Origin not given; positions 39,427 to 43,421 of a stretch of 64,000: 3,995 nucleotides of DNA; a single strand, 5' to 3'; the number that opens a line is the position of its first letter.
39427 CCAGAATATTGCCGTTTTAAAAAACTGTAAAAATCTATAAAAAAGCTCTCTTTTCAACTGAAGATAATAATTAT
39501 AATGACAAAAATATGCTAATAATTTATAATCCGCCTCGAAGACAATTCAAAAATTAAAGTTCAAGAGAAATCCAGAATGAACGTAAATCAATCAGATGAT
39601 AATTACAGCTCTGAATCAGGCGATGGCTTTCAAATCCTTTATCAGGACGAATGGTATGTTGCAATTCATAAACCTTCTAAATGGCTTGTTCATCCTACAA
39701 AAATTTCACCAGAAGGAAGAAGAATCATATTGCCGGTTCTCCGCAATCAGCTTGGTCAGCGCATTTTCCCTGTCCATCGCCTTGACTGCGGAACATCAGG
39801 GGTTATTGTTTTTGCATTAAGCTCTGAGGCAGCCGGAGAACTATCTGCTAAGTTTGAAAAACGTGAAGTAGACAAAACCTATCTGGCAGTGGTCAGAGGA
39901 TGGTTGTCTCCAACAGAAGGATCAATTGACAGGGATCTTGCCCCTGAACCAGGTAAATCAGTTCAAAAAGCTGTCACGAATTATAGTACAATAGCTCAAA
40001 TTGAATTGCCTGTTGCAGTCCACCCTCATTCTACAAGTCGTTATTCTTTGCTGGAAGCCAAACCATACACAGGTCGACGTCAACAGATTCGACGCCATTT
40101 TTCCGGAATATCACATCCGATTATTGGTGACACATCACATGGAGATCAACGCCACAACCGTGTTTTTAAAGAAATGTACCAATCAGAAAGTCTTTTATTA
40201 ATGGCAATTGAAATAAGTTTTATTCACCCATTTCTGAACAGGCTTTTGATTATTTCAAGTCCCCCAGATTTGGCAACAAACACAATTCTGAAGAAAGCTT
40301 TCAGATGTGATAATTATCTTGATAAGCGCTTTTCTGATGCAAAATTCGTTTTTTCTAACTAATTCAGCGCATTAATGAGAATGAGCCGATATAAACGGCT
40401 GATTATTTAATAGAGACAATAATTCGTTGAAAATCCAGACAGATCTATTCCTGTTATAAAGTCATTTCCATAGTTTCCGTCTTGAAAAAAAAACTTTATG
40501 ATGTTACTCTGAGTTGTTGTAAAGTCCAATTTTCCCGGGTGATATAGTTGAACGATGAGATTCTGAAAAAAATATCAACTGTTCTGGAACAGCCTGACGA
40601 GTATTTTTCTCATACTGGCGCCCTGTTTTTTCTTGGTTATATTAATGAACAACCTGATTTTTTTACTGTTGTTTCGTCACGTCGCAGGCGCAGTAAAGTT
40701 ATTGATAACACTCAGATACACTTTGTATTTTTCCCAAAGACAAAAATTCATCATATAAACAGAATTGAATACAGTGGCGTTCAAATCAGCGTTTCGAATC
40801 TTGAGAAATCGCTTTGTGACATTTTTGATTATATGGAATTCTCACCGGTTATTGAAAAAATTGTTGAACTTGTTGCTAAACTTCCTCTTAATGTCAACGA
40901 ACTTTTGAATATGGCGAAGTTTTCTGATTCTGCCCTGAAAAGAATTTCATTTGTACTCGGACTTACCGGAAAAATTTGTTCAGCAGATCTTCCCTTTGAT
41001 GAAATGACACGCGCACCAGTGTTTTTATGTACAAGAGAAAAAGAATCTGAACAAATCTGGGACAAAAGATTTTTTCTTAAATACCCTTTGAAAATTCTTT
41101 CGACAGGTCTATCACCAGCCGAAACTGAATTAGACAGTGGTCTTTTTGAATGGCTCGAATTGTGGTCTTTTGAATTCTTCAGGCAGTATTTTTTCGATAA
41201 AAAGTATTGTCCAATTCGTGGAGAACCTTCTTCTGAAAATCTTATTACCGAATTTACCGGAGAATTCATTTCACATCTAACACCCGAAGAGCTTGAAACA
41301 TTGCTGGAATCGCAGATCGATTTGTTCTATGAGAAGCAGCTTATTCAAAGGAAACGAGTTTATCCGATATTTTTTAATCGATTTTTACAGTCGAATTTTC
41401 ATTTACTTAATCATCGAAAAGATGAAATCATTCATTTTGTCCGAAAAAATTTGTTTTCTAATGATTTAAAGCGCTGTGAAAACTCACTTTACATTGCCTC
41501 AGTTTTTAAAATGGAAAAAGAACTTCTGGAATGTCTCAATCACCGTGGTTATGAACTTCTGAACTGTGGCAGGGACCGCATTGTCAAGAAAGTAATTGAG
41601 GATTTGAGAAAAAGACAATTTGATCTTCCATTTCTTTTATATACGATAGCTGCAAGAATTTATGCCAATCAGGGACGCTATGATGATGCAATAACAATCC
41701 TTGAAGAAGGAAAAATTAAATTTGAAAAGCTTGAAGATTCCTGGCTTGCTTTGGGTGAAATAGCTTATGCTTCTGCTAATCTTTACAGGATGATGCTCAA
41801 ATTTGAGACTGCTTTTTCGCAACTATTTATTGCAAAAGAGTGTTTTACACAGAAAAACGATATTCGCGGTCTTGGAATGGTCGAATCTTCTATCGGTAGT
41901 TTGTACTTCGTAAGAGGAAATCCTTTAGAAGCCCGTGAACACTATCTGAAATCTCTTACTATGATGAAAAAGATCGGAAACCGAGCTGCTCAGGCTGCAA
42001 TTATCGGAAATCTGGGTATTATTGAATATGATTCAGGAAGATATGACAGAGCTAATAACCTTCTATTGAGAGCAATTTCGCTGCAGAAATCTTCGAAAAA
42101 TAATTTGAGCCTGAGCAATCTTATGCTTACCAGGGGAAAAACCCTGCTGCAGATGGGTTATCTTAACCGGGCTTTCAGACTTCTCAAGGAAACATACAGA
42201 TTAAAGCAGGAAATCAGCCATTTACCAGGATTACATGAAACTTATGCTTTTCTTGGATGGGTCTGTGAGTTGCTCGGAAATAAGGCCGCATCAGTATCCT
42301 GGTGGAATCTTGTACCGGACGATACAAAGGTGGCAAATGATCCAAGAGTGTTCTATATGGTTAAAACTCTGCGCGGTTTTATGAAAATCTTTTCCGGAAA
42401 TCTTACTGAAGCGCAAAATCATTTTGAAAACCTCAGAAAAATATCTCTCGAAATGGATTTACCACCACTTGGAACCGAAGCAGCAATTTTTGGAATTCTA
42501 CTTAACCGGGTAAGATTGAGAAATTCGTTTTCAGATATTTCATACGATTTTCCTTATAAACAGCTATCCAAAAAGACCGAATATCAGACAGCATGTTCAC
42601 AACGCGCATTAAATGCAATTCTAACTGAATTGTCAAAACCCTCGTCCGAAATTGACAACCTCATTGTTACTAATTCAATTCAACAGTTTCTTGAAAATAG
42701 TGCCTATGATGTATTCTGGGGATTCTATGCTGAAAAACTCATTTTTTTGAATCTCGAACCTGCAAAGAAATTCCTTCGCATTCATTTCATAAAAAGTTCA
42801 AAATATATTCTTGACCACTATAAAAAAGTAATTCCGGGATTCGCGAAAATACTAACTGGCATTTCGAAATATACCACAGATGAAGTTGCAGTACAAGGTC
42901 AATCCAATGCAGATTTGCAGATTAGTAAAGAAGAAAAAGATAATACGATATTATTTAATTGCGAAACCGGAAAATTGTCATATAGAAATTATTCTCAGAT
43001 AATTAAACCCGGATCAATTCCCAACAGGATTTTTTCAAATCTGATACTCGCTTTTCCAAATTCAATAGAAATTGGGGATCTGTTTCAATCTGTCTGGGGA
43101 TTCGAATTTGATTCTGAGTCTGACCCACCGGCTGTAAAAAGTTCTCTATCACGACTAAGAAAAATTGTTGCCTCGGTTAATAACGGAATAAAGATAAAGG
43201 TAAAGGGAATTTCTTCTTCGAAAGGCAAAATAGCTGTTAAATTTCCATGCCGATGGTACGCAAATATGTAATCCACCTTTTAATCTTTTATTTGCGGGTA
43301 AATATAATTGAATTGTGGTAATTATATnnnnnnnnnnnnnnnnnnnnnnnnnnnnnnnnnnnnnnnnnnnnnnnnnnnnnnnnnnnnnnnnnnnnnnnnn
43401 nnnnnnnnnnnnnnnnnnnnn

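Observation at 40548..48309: Candidate signalling/motor module: TPR+OmpR-type wHTH giant regulator, cNMP-binding protein, two PilT ATPases and a HEAT/TPR protein, with no other pilus genes nearby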

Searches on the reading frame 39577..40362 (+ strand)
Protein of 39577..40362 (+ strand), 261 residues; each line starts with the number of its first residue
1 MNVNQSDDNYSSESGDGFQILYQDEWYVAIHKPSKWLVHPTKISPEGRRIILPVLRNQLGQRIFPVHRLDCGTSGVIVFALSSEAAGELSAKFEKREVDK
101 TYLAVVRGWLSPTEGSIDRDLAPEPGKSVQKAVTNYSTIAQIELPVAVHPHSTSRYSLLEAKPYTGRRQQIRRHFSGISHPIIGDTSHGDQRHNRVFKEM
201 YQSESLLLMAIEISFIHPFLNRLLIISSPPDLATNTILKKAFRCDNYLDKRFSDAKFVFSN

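Call 5: search_protein_families(library=pfam, proteins=[window:39577-40362:+], max_evalue=0.01)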
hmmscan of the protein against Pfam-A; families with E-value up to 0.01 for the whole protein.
window:39577-40362:+ (261 aa): 1 family
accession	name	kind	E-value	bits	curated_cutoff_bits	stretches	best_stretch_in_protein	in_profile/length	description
PF00849.27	PseudoU_synth_2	-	1.3e-29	103.9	26.8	1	27-176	2-151/152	RNA pseudouridylate synthase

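Call 6: search_protein_families(library=ncbifam, proteins=[window:39577-40362:+], max_evalue=0.01)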
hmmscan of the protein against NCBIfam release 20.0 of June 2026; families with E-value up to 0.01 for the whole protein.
window:39577-40362:+ (261 aa): 8 families
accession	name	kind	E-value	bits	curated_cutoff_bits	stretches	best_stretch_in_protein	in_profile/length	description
NF008321.0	PRK11112.1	equivalog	6e-69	232.2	328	1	19-239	3-232/257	tRNA pseudouridine(65) synthase TruC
TIGR00005.1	rluA_subfam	subfamily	3.6e-42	144.7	192.7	1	13-238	69-294/298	RluA family pseudouridine synthase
NF007543.0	PRK10158.1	equivalog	2.5e-26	92.7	286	1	8-226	4-213/219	bifunctional tRNA pseudouridine(32) synthase/23S rRNA pseudouridine(746) synthase RluA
TIGR01621.1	RluA-like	hypoth_equivalog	5.8e-21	74.7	222.3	1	18-198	2-176/217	TIGR01621 family pseudouridine synthase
NF008249.0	PRK11025.1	equivalog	1.4e-19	70.1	378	1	19-240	94-312/317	23S rRNA pseudouridine(955/2504/2580) synthase RluC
NF008385.0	PRK11180.1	equivalog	1.5e-19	70.5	351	1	18-192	84-257/325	23S rRNA pseudouridine(1911/1915/1917) synthase RluD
TIGR00093.1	TIGR00093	subfamily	6.5e-07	29.2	109.3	1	32-178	2-131/161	pseudouridine synthase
NF007976.1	PRK10700.1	equivalog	0.00024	20.3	290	1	32-108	74-146/291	23S rRNA pseudouridine(2605) synthase RluB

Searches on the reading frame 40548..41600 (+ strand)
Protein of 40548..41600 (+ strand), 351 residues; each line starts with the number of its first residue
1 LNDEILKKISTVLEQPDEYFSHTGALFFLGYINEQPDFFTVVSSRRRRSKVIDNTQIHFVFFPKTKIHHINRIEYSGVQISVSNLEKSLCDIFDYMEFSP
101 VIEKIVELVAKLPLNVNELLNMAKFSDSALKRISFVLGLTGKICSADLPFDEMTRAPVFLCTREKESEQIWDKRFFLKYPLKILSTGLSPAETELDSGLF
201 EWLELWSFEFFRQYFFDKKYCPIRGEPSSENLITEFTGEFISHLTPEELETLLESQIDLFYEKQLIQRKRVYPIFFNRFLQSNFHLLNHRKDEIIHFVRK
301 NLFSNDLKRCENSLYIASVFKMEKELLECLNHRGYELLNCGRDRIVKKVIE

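Call 31: search_protein_families(library=pfam, proteins=[window:40548-41600:+], max_evalue=10)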
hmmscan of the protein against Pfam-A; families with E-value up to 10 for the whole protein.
window:40548-41600:+ (351 aa): 1 family
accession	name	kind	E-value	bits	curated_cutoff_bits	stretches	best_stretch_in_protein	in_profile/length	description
PF09649.15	CHZ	-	0.038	13.9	23.3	1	42-55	15-29/34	Histone chaperone domain CHZ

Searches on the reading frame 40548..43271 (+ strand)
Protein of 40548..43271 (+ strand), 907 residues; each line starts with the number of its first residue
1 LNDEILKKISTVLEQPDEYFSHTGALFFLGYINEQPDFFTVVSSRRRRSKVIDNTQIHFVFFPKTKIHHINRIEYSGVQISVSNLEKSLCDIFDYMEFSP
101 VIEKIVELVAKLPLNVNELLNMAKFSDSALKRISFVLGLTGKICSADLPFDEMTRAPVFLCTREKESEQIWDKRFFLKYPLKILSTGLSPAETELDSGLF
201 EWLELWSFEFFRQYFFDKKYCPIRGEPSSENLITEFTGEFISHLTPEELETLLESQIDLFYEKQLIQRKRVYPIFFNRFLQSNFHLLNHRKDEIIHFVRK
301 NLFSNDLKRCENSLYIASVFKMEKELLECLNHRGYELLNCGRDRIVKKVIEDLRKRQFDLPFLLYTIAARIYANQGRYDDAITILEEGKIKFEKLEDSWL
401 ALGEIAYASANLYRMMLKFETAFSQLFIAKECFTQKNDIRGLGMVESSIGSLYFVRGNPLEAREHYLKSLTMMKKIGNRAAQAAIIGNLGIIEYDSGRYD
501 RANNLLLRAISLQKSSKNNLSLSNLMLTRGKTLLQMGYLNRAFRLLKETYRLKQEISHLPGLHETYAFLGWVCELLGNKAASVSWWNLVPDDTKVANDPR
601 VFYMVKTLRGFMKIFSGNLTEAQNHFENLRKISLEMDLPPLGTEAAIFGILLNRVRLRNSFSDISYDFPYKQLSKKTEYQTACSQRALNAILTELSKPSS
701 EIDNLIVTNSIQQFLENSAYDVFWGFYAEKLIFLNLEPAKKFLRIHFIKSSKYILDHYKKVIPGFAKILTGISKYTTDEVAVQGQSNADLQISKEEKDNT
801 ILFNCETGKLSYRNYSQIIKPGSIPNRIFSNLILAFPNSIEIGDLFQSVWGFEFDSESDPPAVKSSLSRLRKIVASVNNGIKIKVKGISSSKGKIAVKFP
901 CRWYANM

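Call 5: search_protein_families(library=pfam, proteins=[window:40548-43271:+], max_evalue=0.01)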
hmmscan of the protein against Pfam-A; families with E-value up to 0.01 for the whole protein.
window:40548-43271:+ (907 aa): 10 families
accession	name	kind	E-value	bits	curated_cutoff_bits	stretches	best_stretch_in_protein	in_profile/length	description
PF13424.12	TPR_12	-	3.9e-20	72.2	30.1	1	447-514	7-76/77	Tetratricopeptide repeat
PF13374.12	TPR_10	-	2.6e-11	43.6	27.5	0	483-513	2-32/42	Tetratricopeptide repeat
PF07719.23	TPR_2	-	9.3e-11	41.4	27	0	488-514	6-32/34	Tetratricopeptide repeat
PF13428.12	TPR_14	-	1.3e-07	32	23.5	0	365-405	4-44/44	Tetratricopeptide repeat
PF13181.12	TPR_8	-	4.4e-06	26.9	25.7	0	365-387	4-26/34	Tetratricopeptide repeat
PF17874.7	TPR_MalT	-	6.4e-06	26.1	45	1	438-573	35-171/336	MalT-like TPR region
PF00515.34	TPR_1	-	1.3e-05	25.3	27.8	0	448-471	6-29/34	Tetratricopeptide repeat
PF13432.12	TPR_16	-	0.00045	21.1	32.7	0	369-387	4-22/65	Tetratricopeptide repeat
PF13176.12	TPR_7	-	0.00078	19.8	27.9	0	369-387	6-24/36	Tetratricopeptide repeat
PF14559.12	TPR_19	-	0.0024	18.6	25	0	368-388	31-51/68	Tetratricopeptide repeat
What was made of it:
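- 40548..43271 (+): 907-aa protein with TPR repeats and a C-terminal OmpR/ToxR-type winged helix. It is a neighbour only and is not linked to pilT in any relative. TPR_12 E=3.9e-20 at residues 447-514 (call 5).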

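Call 6: search_protein_families(library=ncbifam, proteins=[window:40548-43271:+], max_evalue=0.01)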
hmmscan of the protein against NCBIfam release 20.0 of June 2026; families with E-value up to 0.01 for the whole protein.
window:40548-43271:+ (907 aa): 6 families
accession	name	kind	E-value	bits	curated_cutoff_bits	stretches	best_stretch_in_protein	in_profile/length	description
NF053617.1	SARPRegAfsRStmc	equivalog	3e-08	32.1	1430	1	369-514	823-967/986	SARP-family global regulator AfsR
NF041717.1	HaaA_phane_TPR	equivalog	8.2e-07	27.5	1125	1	412-583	561-732/882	cyclophane-containing RiPP biosynthesis TPR protein HaaT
NF053520.1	HK_Porph_FimS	equivalog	1e-05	24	600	1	357-552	80-273/618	sensor histidine kinase FimS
NF053720.1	NsdA_fam_reg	subfamily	0.0002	21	75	1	449-550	207-308/432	NsdA family TPR-like regulatory protein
NF053779.1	BT3442_fam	equivalog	0.00023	20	940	1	369-525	109-265/563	BT3442 family protein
NF052312.1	T9SS_PorW_SprE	equivalog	0.0069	15.1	250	0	448-517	295-363/716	type IX secretion system periplasmic lipoprotein PorW/SprE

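Call 32: search_solved_structures(query=window:40548-43271:+, max_evalue=1)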
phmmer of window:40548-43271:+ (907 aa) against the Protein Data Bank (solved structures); distinct sequences matched with E-value up to 1: 18.
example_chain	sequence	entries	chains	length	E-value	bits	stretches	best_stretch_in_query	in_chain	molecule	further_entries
5a7d_B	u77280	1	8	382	3.4e-09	38.6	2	436-528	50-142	PINS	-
4a1s_A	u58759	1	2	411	7.1e-09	37.6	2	436-528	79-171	PARTNER OF INSCUTEABLE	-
3sf4_A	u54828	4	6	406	1.4e-08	36.6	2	436-515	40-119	G-protein-signaling modulator 2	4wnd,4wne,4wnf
4wng_A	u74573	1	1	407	1.5e-08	36.6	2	436-515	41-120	G-protein-signaling modulator 2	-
6hc2_A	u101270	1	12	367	1.6e-08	36.4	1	436-515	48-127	G-protein-signaling modulator 2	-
3ro2_A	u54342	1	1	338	2.4e-08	35.8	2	436-515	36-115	G-protein-signaling modulator 2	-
4g2v_A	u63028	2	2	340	2.6e-08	35.7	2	436-515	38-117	G-protein-signaling modulator 2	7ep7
5a6c_A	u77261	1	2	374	5e-08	34.8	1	436-515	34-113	G-PROTEIN-SIGNALING MODULATOR 2, AFADIN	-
9qhc_A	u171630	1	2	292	1.3e-05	26.8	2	448-545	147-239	Engineered tetratricopeptide repeat protein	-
4jhr_A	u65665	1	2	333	0.00067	21.1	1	426-561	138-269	G-protein-signaling modulator 2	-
8ch0_A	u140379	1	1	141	0.0046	18.4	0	448-515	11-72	Consensus tetratricopeptide repeat protein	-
2fo7_A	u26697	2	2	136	0.0073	17.7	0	448-515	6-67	SYNTHETIC CONSENSUS TPR PROTEIN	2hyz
7t7t_A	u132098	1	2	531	0.014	16.8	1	438-524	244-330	Protein TONSOKU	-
3ro3_A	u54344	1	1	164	0.027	15.9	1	425-555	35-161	G-protein-signaling modulator 2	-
5o09_1C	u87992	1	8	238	0.028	15.8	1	351-504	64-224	Bacterial kinesin light chain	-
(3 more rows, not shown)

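Call 62: search_protein_representatives(protein=window:40548-43271:+)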
Query: 907 residues. Proteins with E-value up to 0.001 (for the whole library): 21212; up to 1e-10: 1927; up to 1e-30: 55. The best 150 are listed.
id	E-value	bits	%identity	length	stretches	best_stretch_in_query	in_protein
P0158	0.0e+00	2051.7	100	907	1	1-907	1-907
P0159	2.2e-146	505.8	33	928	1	11-905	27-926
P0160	9.2e-136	470.7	31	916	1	17-905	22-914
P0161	1.7e-119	416.9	30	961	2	272-905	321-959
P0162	6.8e-115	401.6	30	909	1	7-904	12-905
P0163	4.2e-112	392.4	31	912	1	6-898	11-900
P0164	3.2e-111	389.5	34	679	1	5-630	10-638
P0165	5.0e-109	382.2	30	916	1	5-899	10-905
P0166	1.9e-104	367.1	30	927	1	5-905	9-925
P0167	4.3e-100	352.7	29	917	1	4-904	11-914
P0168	1.2e-96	341.3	28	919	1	12-900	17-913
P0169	1.6e-95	337.6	29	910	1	4-892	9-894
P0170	6.8e-93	328.8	29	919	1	4-905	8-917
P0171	5.6e-90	319.2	29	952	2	15-763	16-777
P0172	1.6e-85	304.5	26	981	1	6-905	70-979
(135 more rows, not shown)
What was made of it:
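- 40548..43271 (+): It belongs to a family of roughly 900-aa proteins, with 55 representatives at E<1e-30 (call 62).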
